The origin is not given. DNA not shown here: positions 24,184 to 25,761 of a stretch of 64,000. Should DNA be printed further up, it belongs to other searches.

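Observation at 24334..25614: Single-polypeptide fusion of a DMT/EamA permease to a riboflavin kinase domain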

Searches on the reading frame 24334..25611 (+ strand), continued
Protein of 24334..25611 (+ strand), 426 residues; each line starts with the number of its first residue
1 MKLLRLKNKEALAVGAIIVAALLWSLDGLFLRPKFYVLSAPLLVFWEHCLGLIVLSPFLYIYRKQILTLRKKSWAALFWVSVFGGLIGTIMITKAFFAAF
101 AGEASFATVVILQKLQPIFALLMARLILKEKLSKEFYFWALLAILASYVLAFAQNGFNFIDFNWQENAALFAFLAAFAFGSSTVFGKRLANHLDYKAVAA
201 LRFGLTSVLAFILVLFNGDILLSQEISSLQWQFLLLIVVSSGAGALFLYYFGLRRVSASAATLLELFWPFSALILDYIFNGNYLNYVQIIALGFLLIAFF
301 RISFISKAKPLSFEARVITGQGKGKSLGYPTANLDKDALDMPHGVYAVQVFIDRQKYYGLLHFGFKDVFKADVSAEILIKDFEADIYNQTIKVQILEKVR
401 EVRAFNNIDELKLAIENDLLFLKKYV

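Call 25: find_related_loci(query=A1, collection=genome_contigs, flank=10000)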
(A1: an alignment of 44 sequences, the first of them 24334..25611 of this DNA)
Query A1 (426 aa) in genome_contigs; peptide patterns used: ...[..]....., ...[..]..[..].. (x = any residue, [..] = any of these).
599 stretches matched a pattern (row limit reached: there are more); 506 encode a relative of the query (tblastn E <= 1e-3); the best 80 are kept; 80 distinct loci.
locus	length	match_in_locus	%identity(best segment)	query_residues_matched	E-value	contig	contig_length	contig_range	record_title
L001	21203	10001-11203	68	24-424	1e-173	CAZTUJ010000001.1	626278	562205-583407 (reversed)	MAG TPA_asm: uncultured Gammaproteobacteria bacterium isolate SRP272421_co2_96 genome assembly, contig: NODE_1_length_62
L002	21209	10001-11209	63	16-419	5e-172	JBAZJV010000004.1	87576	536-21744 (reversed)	MAG: Patescibacteria group bacterium isolate SO_2017_LW4_128 scaffold_813_c1_LW137-91_2017, whole genome shotgun sequenc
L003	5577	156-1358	67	24-424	7e-170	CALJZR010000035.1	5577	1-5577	MAG TPA_asm: uncultured bacterium isolate SRR3330157_bin.27_CONCOCT_v1.1_MAG genome assembly, contig: ERZ724089.9595, wh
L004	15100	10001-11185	63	24-419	3e-165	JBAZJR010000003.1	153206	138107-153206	MAG: Patescibacteria group bacterium isolate SO_2017_LW4_124 scaffold_340_c1_LW137-91_2017, whole genome shotgun sequenc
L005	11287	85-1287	67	24-424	5e-165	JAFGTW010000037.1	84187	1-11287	MAG: Patescibacteria group bacterium isolate ZodW_maxbin.059 k87_10600032, whole genome shotgun sequence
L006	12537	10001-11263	64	4-424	3e-162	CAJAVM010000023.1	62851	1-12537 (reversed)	uncultured bacterium isolate Loc080925-6m_bin-0519 genome assembly, contig: bin-0519:23/27, whole genome shotgun sequenc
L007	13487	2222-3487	64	4-419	5e-162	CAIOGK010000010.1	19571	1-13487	Candidatus Falkowbacteria bacterium isolate Loclat_bin-04004 genome assembly, contig: bin-04004:010/137, whole genome sh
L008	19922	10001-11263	63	4-424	5e-162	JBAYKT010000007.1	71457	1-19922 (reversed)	MAG: Patescibacteria group bacterium isolate SO_2016_GW1_86 scaffold00828_OW334_2016, whole genome shotgun sequence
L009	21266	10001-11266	63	4-425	3e-161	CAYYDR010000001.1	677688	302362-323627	MAG TPA_asm: uncultured Gammaproteobacteria bacterium isolate SRP302447_co2_591 genome assembly, contig: NODE_22_length_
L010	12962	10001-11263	62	4-424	8e-159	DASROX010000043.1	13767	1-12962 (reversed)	MAG TPA_asm: Candidatus Saccharimonadales bacterium isolate SMAG_U10279 k141_274737, whole genome shotgun sequence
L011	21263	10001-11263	63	4-424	1e-157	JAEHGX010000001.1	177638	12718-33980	Candidatus Falkowbacteria bacterium S5_I03 S5_I03__1, whole genome shotgun sequence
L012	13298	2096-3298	64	24-424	2e-157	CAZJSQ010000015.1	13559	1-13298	MAG TPA_asm: uncultured Gammaproteobacteria bacterium isolate SRP178699_co1_232 genome assembly, contig: NODE_6019_lengt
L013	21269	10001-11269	63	4-424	8e-157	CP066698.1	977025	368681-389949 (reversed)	MAG: Candidatus Falkowbacteria bacterium isolate NC_groundwater_1683_Pr3_B-0.1um_40_26 chromosome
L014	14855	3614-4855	60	6-419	8e-156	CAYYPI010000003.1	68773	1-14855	MAG TPA_asm: uncultured Gammaproteobacteria bacterium isolate SRP252850_co1_249 genome assembly, contig: NODE_437_length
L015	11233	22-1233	61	16-419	2e-153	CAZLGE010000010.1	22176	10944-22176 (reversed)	MAG TPA_asm: uncultured Gammaproteobacteria bacterium isolate binchicken_co269_228 genome assembly, contig: NODE_2089_le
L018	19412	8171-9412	56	5-419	4e-149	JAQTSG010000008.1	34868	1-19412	MAG: Patescibacteria group bacterium isolate STB_181 NODE_2573_length_34868_cov_3.337296_Sandtown_B, whole genome shotgu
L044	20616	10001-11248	53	2-419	1e-121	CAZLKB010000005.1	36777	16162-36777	MAG TPA_asm: uncultured Gammaproteobacteria bacterium isolate binchicken_co115_145 genome assembly, contig: NODE_1935_le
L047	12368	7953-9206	53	2-419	1e-118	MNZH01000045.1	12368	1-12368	MAG: Parcubacteria group bacterium CG2_30_45_37 cg2_3.0_scaffold_10047_c, whole genome shotgun sequence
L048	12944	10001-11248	52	2-418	2e-119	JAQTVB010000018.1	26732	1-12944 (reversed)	MAG: Patescibacteria group bacterium isolate STB_78 NODE_3882_length_26732_cov_3.624394_Sandtown_B, whole genome shotgun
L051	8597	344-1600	57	5-423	1e-145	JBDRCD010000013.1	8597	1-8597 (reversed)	MAG: archaeon isolate MEGAHIT-group-1.168 k141_7260391, whole genome shotgun sequence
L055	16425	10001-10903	56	7-302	6e-98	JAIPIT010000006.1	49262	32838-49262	MAG: Candidatus Neomarinimicrobiota bacterium isolate Tobar13.5m-G80 Tobar13-5m-C795, whole genome shotgun sequence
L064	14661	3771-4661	56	6-302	6e-93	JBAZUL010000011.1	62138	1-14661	MAG: Patescibacteria group bacterium isolate SO_2017_GW1_227 NODE_2620_length_62138_cov_3.647579_OW334_2017, whole genom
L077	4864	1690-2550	53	24-311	5e-89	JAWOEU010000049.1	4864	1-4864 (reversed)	MAG: Fidelibacterota bacterium isolate BLK5-3.bin.93 k191_2037832, whole genome shotgun sequence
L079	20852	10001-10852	52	27-311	8e-88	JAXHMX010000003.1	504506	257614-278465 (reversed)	MAG: Candidatus Neomarinimicrobiota bacterium isolate Salar_de_Ascotan_soil_MAG_ASO67 contig_3820_polypolish, whole geno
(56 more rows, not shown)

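Call 30: predict_structure(alignment_id=A1)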
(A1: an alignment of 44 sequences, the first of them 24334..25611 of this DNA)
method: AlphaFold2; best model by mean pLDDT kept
length: 426 residues; sequences in the alignment: 44
mean_pLDDT: 84.2   pTM: 0.82
mean pLDDT of the five models: 84.2, 83.2, 82.8, 82.1, 80.0
residues with pLDDT >= 90: 149; 70-90: 232; 50-70: 38; < 50: 7
segments of 3 or more residues with pLDDT < 50: 1-6
pLDDT, mean of each block of 10 residues (from residue 1): 51 88 86 92 97 95 84 92 97 90 76 86 84 86 85 68 70 93 91 90 97 96 94 94 91 86 78 73 83 87 71 83 72 77 86 90 64 74 83 89 78 87 83
secondary structure, 60 per line:
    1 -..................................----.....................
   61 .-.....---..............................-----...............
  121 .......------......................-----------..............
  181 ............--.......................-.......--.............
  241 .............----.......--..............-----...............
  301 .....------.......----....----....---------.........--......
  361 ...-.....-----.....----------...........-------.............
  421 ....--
elements in order: H2-35 H40-61 H63-67 H71-100 H106-127 H134-155 H167-192 H195-217 H219-225 H228-253 H258-264 H267-280 H286-305 E312-318 H323-326 E331-334 E344-352 E355-363 H365-369 E375-379 E390-400 H408-424

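Call 36: fold_search(model_id=the predicted structure, library=pdb)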
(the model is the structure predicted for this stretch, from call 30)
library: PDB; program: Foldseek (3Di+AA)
matches with E <= 10: 720; with E <= 0.001: 71
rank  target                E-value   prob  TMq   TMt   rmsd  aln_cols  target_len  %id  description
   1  5y78_A                1.2e-07  1.00  0.50  0.66   5.4       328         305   14  Crystal structure of the triose-phosphate/phosphate translocator in complex with inorganic phosphate (released 2017-10-04)
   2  7paf_A                3.3e-07  1.00  0.54  0.79   3.8       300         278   18  Streptococcus pneumoniae choline importer LicB in lipid nanodiscs (released 2022-03-16)
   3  3op1_B                4.3e-07  1.00  0.25  0.34   3.8       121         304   36  Crystal Structure of Macrolide-efflux Protein SP_1110 from Streptococcus pneumoniae (released 2010-09-29)
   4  5i20_E                4.4e-07  1.00  0.52  0.73   4.4       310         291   16  Crystal structure of protein (released 2016-06-01)
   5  3op1_A                7.8e-07  1.00  0.23  0.33   2.9       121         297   35  Crystal Structure of Macrolide-efflux Protein SP_1110 from Streptococcus pneumoniae (released 2010-09-29)
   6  5i20_C                1.1e-06  1.00  0.52  0.75   4.9       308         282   17  Crystal structure of protein (released 2016-06-01)
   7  5i20_A                1.3e-06  1.00  0.54  0.76   4.0       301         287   19  Crystal structure of protein (released 2016-06-01)
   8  5i20_B                1.7e-06  1.00  0.52  0.76   3.9       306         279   17  Crystal structure of protein (released 2016-06-01)
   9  7b0k                  4.1e-06  1.00  0.48  0.76   4.5       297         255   18  Streptococcus pneumoniae LicB bound to choline (released 2022-03-16)
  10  5i20_D                4.3e-06  1.00  0.52  0.75   4.4       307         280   17  Crystal structure of protein (released 2016-06-01)
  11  6i1z_B                4.9e-06  1.00  0.46  0.64   5.8       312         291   16  Outward facing structure of apo CST (released 2019-06-05)
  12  1s4m_A                9.1e-06  1.00  0.24  0.36   3.7       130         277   32  Crystal structure of flavin binding to FAD synthetase from Thermotoga maritina (released 2004-10-19)
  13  1s4m_B                9.5e-06  1.00  0.23  0.36   2.6       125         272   31  Crystal structure of flavin binding to FAD synthetase from Thermotoga maritina (released 2004-10-19)
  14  1mrz_B                1.0e-05  1.00  0.23  0.36   2.8       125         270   30  Crystal structure of a flavin binding protein from Thermotoga Maritima, TM379 (released 2003-09-23)
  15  9i20_A                1.3e-05  1.00  0.49  0.67   4.9       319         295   18  Cryo-EM structure of human SLC35B1 with ADP (released 2025-05-21)
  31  2x0k_A                1.1e-04  1.00  0.24  0.30   4.5       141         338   24  Crystal structure of modular FAD synthetase from Corynebacterium ammoniagenes (released 2010-05-26)
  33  1n06_B                1.2e-04  1.00  0.24  0.61   2.9       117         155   28  Crystal Structure of Schizosaccharomyces pombe Riboflavin Kinase Reveals a Novel ATP and Riboflavin Binding Fold (released 2003-02-25)
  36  1n06_A                1.4e-04  1.00  0.24  0.62   3.0       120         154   27  Crystal Structure of Schizosaccharomyces pombe Riboflavin Kinase Reveals a Novel ATP and Riboflavin Binding Fold (released 2003-02-25)
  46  3op1_C                2.1e-04  1.00  0.16  0.26   2.2        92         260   36  Crystal Structure of Macrolide-efflux Protein SP_1110 from Streptococcus pneumoniae (released 2010-09-29)
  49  1q9s                  2.8e-04  1.00  0.25  0.68   2.6       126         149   26  Crystal structure of riboflavin kinase with ternary product complex (released 2003-12-16)
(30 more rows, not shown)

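Call 65: find_encoding_contigs(protein=P0129, flank=6000, max_places=4)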
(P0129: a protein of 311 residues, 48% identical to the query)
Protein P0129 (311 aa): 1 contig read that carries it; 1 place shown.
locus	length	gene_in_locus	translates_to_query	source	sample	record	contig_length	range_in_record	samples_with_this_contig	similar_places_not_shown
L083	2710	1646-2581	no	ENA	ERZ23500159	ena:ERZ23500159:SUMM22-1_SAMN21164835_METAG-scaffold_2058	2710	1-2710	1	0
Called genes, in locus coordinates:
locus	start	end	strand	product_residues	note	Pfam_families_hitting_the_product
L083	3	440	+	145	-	?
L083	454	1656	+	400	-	PF00464:SHMT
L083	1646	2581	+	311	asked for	PF00892:EamA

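Call 66: find_encoding_contigs(protein=P0125, flank=6000, max_places=4)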
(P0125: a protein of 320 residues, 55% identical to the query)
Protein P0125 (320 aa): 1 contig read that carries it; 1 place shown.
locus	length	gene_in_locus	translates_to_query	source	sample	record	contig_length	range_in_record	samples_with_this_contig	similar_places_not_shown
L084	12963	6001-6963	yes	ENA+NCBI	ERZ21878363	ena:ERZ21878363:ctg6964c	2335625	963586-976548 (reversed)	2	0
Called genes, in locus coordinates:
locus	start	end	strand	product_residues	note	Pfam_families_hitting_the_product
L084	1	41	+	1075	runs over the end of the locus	PF13860:FlgD_ig (faint), PF05547:Peptidase_M6, PF00801:PKD (faint), PF18911:PKD_4, PF17963:Big_9, PF18962:Por_Secre_tail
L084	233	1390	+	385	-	PF00155:Aminotran_1_2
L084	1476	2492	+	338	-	PF00561:Abhydrolase_1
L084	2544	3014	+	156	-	PF08534:Redoxin, PF00578:AhpC-TSA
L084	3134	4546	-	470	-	PF11638:DnaA_N, PF00308:Bac_DnaA, PF01695:IstB_IS21, PF00004:AAA (weak), PF08299:Bac_DnaA_C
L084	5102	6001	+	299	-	-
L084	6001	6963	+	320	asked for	PF00892:EamA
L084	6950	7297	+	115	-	PF01050:MannoseP_isomer, PF07883:Cupin_2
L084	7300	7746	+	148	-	PF00717:Peptidase_S24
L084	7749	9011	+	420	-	PF00817:IMS, PF11798:IMS_HHH, PF11799:IMS_C, PF13438:DUF4113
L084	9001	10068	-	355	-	PF00730:HhH-GPD, PF00633:HHH (weak), PF14815:NUDIX_4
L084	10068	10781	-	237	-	PF01569:PAP2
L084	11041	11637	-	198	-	PF00702:Hydrolase, PF13419:HAD_2 (weak)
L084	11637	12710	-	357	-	PF01321:Creatinase_N, PF00557:Peptidase_M24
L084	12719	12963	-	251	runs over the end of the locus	PF13428:TPR_14 (faint), PF14559:TPR_19 (faint), PF14561:TPR_20 (faint), PF00515:TPR_1 (faint), PF07719:TPR_2 (faint), PF13181:TPR_8 (faint)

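Call 67: find_encoding_contigs(protein=P0133, flank=6000, max_places=4)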
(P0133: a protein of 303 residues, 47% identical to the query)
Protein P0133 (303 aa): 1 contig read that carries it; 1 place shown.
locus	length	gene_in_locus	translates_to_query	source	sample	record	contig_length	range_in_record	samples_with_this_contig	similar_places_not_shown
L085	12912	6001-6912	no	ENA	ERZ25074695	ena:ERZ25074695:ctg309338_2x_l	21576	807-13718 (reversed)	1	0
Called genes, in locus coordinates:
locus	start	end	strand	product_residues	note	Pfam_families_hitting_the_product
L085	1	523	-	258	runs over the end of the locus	-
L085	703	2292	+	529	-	-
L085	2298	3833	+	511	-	-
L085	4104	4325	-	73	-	-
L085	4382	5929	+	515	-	-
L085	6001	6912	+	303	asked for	PF00892:EamA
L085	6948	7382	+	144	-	PF06961:DUF1294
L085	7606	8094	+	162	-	PF01467:CTP_transf_like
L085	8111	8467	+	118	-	PF02152:FolB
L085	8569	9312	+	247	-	PF01978:TrmB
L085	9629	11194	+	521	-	-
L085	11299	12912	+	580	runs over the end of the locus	-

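Call 68: find_encoding_contigs(protein=P0134, flank=6000, max_places=4)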
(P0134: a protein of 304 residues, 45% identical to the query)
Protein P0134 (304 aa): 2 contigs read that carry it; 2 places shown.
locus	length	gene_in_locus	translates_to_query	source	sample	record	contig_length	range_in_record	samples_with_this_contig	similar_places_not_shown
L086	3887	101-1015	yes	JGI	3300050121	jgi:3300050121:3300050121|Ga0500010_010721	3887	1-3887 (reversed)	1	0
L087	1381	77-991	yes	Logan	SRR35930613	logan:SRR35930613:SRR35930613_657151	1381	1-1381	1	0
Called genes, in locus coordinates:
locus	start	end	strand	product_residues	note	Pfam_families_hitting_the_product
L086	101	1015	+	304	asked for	PF00892:EamA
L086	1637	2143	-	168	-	PF04542:Sigma70_r2, PF07638:Sigma70_ECF (weak), PF08281:Sigma70_r4_2, PF04545:Sigma70_r4 (faint)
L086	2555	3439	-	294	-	PF00376:MerR (weak), PF13411:MerR_1, PF02607:B12-binding_2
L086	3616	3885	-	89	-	?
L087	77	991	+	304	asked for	PF00892:EamA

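Call 71: search_protein_families(library=pfam, proteins=[L055:9088-10002:+, L079:8992-9927:+, L077:690-1625:+, L064:2507-3736:+, L064:4688-6409:+], max_evalue=0.1)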
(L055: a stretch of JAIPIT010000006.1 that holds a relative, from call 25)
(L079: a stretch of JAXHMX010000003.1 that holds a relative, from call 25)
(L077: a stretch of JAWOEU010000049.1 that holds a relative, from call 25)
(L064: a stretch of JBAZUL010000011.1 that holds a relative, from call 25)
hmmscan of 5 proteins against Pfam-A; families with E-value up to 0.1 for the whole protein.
L055:9088-10002:+ (305 aa): 1 family
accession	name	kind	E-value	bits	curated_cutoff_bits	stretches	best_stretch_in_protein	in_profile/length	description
PF04288.19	MukE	-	0.086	12.2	25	0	102-147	14-58/229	MukE-like family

L079:8992-9927:+ (312 aa): 0 families

L077:690-1625:+ (312 aa): 0 families

L064:2507-3736:+ (410 aa): 3 families
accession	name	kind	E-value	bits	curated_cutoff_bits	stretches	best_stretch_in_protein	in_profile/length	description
PF02773.21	S-AdoMet_synt_C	-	1.3e-68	229.7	25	1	260-398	1-137/138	S-adenosylmethionine synthetase, C-terminal domain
PF02772.21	S-AdoMet_synt_M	-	3.9e-48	163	29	1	142-258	1-120/120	S-adenosylmethionine synthetase, central domain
PF00438.25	S-AdoMet_synt_N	-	1.1e-37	128.9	33.1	1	31-127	3-99/99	S-adenosylmethionine synthetase, N-terminal domain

L064:4688-6409:+ (574 aa): 2 families
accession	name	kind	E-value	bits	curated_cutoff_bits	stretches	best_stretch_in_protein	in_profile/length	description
PF05184.20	SapB_1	-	0.056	13.9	25.2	0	237-259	11-33/38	Saposin-like type B, region 1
PF11955.13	PORR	-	0.077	12.4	22.3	0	71-134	87-148/326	Plant organelle RNA recognition domain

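Call 73: find_encoding_contigs(protein=P0143, flank=5000, max_places=3)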
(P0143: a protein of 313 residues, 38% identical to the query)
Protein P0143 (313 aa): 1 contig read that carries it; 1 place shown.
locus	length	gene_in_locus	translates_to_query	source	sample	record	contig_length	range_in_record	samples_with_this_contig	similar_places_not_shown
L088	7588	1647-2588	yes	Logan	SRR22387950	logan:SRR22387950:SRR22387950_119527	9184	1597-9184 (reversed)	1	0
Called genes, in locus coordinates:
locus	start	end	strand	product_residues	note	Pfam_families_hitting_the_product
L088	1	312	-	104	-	?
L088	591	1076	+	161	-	PF07681:DoxX (weak)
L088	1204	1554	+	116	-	-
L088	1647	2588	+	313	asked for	PF00892:EamA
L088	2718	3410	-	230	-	PF00230:MIP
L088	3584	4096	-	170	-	-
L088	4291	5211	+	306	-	PF04015:DUF362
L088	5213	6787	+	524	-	PF12801:Fer4_5, PF12801:Fer4_5 (weak), PF12838:Fer4_7 (weak), PF13187:Fer4_9 (weak), PF12838:Fer4_7, PF13187:Fer4_9 (weak), PF00037:Fer4 (weak), PF12797:Fer4_2 (weak), +8 more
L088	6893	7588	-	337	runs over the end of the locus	PF01180:DHO_dh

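Call 74: find_encoding_contigs(protein=P0137, flank=5000, max_places=3)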
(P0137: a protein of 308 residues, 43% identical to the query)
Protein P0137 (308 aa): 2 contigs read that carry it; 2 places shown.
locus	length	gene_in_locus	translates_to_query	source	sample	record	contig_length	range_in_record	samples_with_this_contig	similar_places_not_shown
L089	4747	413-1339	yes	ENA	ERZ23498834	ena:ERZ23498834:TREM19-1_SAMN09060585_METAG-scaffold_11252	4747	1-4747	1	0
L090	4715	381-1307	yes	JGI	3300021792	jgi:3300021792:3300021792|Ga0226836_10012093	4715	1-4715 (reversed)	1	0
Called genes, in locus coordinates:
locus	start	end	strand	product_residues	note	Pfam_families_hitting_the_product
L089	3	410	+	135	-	?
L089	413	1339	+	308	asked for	PF00892:EamA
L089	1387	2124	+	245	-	PF09997:DUF2238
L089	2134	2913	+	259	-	PF04087:DUF389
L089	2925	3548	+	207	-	PF00730:HhH-GPD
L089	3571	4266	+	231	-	PF00702:Hydrolase, PF08282:Hydrolase_3 (faint), PF12710:HAD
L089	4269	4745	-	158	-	?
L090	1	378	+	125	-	?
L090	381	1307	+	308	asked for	PF00892:EamA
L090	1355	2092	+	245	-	PF09997:DUF2238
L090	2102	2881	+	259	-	PF04087:DUF389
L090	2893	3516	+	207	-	PF00730:HhH-GPD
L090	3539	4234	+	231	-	PF00702:Hydrolase, PF08282:Hydrolase_3 (faint), PF12710:HAD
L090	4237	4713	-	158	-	?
